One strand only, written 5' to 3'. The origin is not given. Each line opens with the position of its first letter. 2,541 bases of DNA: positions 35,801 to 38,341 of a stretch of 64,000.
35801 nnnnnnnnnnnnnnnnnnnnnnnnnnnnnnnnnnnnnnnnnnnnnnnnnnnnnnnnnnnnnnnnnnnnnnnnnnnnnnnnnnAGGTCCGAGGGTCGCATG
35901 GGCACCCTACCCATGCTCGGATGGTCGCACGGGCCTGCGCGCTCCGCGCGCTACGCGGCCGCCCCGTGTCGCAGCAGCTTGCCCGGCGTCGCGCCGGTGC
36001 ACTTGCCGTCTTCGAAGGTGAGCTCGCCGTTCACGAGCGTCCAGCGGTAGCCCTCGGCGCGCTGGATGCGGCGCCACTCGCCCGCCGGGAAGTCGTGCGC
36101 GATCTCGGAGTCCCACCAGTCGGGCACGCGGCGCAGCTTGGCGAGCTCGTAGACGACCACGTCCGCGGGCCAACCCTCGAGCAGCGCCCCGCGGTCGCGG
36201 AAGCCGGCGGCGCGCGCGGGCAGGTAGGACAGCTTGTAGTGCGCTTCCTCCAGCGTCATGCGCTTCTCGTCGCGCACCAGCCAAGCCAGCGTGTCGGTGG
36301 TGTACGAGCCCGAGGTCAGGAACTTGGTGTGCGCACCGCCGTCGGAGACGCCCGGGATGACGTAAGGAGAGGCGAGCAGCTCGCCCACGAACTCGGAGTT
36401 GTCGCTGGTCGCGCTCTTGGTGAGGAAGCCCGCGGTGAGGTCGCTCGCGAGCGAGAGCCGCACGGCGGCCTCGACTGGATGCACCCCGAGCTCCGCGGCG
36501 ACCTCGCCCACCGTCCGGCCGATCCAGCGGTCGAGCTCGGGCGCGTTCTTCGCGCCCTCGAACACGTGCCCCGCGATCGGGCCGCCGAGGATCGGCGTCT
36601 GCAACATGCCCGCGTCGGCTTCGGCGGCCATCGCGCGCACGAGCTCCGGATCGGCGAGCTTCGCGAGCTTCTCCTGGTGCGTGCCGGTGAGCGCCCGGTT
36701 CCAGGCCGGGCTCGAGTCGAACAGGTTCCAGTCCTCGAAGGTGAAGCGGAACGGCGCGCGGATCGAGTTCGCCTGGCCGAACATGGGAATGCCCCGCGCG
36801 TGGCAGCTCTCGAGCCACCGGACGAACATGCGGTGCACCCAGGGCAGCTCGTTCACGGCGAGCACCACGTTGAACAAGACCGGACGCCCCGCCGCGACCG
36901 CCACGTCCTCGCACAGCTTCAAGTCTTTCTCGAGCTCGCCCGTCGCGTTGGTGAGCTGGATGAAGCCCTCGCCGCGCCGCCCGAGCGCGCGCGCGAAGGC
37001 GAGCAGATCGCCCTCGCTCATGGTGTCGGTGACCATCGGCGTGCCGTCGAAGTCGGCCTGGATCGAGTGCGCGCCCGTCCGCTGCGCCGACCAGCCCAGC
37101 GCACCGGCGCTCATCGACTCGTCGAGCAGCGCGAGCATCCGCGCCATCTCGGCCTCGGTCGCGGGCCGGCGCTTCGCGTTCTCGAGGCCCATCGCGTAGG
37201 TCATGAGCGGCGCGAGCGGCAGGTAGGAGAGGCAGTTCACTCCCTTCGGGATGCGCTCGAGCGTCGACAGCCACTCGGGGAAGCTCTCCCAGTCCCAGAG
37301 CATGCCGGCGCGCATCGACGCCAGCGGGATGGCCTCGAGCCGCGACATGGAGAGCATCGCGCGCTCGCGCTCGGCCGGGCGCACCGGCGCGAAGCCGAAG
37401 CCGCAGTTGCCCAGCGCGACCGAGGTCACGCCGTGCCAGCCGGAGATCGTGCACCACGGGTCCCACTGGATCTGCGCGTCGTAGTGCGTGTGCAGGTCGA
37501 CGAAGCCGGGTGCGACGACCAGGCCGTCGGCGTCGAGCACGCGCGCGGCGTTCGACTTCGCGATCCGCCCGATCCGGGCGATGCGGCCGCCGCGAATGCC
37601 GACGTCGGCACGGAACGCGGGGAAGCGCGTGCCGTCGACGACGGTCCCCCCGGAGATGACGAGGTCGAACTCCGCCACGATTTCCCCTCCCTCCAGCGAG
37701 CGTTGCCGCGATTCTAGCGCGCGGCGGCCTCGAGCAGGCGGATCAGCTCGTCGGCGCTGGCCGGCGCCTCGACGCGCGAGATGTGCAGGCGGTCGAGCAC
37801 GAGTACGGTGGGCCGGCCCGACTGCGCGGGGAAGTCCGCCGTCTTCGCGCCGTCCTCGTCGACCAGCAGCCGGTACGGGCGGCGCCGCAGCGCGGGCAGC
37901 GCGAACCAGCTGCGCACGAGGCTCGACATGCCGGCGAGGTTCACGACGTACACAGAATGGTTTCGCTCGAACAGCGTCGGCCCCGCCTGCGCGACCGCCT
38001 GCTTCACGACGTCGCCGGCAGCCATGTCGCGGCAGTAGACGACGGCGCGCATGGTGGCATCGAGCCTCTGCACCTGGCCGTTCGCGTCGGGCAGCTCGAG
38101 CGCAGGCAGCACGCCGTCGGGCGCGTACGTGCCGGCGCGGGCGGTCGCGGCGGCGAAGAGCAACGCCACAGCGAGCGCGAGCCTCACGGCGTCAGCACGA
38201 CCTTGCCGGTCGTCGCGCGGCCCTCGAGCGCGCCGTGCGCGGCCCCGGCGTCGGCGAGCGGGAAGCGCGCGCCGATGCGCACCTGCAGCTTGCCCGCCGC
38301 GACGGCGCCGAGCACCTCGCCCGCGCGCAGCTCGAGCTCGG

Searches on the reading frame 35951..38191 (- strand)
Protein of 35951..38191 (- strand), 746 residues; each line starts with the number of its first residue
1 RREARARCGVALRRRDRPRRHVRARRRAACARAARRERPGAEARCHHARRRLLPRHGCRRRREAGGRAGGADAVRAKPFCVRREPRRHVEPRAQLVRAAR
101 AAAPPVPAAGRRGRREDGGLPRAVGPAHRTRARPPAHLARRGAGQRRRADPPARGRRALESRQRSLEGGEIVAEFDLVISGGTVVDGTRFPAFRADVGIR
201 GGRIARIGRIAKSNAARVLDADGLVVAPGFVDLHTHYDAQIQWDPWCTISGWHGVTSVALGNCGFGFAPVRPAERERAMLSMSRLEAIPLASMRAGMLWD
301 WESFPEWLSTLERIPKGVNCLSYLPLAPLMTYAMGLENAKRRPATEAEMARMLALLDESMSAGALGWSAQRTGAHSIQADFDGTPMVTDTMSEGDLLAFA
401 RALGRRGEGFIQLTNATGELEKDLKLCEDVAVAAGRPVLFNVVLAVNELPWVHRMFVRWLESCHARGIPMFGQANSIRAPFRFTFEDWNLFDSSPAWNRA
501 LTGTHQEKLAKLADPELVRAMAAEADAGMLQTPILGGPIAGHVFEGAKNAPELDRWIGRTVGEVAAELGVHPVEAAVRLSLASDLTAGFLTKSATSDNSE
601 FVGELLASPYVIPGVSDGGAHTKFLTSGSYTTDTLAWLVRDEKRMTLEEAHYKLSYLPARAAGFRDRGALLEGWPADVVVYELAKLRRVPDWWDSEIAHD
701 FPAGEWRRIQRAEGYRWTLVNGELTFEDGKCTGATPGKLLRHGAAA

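Call 65: search_protein_families(library=pfam, proteins=[window:35951-38191:-], max_evalue=0.00001)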
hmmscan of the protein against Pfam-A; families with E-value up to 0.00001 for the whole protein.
window:35951-38191:- (746 aa): 2 families
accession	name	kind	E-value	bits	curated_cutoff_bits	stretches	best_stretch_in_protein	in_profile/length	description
PF07969.17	Amidohydro_3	-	2.9e-24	86.8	29.7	1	217-723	1-469/472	Amidohydrolase family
PF01979.26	Amidohydro_1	-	1.2e-06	28.4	25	0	622-685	258-321/345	Amidohydrolase family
